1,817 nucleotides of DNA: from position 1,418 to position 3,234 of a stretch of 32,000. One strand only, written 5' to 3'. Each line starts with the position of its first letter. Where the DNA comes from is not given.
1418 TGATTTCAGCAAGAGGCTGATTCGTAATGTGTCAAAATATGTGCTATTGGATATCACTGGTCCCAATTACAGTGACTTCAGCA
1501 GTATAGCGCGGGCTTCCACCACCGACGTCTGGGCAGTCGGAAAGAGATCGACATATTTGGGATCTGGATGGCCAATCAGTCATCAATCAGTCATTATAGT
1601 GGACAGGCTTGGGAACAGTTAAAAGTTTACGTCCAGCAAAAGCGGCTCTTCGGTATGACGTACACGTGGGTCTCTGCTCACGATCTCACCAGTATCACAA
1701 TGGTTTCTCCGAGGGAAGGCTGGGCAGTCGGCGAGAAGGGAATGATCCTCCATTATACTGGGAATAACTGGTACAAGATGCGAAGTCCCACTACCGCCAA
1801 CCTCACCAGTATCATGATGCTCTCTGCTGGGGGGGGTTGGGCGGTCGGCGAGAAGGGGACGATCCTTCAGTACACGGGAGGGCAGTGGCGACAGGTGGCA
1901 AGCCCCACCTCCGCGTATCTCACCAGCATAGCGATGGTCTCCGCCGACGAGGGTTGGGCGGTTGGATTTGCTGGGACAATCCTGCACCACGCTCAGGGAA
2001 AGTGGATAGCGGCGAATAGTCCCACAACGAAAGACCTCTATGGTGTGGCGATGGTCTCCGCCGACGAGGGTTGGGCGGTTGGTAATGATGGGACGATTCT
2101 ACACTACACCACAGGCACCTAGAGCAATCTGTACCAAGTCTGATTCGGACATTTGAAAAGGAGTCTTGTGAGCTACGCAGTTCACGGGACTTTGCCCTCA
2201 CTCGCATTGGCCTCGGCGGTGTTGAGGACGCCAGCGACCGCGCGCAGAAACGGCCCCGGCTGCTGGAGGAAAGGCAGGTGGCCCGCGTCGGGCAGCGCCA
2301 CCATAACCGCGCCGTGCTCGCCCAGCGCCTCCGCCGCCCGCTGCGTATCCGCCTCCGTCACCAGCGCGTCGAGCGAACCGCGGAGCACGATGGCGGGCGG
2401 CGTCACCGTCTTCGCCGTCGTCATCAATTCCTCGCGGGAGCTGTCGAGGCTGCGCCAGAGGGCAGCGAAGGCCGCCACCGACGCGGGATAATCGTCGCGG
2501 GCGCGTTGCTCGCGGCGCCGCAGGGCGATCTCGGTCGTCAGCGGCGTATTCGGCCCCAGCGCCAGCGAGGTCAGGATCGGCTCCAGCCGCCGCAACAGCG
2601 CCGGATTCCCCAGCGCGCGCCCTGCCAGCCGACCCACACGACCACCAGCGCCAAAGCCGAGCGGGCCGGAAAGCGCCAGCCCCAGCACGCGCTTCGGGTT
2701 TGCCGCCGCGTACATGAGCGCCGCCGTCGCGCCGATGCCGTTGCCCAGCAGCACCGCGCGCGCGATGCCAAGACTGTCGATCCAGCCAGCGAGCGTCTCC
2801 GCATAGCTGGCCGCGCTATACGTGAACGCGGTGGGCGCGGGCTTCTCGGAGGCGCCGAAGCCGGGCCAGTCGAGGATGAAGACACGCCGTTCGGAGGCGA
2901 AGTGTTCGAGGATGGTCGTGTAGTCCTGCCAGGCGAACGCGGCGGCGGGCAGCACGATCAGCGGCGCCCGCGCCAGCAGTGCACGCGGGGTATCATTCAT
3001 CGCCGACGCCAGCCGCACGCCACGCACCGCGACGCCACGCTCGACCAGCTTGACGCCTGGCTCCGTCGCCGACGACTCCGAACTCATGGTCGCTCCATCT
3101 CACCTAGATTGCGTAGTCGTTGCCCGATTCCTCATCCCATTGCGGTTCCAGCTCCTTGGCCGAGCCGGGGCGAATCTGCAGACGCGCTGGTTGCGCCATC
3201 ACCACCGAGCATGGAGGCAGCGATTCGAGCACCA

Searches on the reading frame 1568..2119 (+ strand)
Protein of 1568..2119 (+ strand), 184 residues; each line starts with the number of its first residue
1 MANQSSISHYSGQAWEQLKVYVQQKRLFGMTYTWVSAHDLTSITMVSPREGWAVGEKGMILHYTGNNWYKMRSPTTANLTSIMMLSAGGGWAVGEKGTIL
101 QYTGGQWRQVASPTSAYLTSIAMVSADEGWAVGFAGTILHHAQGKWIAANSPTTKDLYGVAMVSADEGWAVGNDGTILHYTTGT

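Call 86: search_protein_families(library=pfam, proteins=[window:1568-2119:+], max_evalue=0.01)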
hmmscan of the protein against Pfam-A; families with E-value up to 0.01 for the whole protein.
window:1568-2119:+ (184 aa): 5 families
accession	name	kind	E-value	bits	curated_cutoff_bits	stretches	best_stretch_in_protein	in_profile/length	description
PF14870.12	PSII_BNR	-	3.7e-13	49.8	27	2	106-181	8-88/303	Photosynthesis system II assembly factor YCF48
PF23366.1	Beta-prop_HVO_0234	-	0.00038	20.5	27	0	50-109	200-260/274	HVO_0234-like, beta propeller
PF19193.6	Tectonin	-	0.00092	19.2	30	1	51-111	12-67/216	Tectonin domain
PF12768.13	Rax2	-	0.0016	18.3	28.8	0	34-85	119-175/254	Rax2 C-terminal beta propeller domain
PF11448.13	DUF3005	-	0.0022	18.5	25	0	45-66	76-97/109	Protein of unknown function (DUF3005)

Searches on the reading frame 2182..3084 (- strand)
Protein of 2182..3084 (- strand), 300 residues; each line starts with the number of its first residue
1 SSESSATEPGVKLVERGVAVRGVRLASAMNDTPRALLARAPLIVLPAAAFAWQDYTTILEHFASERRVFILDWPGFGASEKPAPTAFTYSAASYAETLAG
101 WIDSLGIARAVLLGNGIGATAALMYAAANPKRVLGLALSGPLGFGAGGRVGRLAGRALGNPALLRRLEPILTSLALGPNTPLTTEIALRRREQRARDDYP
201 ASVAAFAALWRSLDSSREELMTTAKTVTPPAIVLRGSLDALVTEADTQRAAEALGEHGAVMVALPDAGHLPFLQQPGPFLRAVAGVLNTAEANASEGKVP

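Call 21: search_protein_families(library=pfam, proteins=[window:2182-3084:-], max_evalue=0.001)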
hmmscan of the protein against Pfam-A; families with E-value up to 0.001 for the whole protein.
window:2182-3084:- (300 aa): 4 families
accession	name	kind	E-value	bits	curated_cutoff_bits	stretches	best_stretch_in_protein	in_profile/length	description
PF12697.13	Abhydrolase_6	-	3.2e-17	64.3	26.3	1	46-281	5-216/217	Alpha/beta hydrolase family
PF00561.26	Abhydrolase_1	-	4.9e-17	62.8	25.8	1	43-275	4-244/245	alpha/beta hydrolase fold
PF12146.15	Hydrolase_4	-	1.7e-10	41.1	27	1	64-270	30-233/239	Serine aminopeptidase, S33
PF03096.20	Ndr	-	3e-07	29.9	23.3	1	53-283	47-272/283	Ndr family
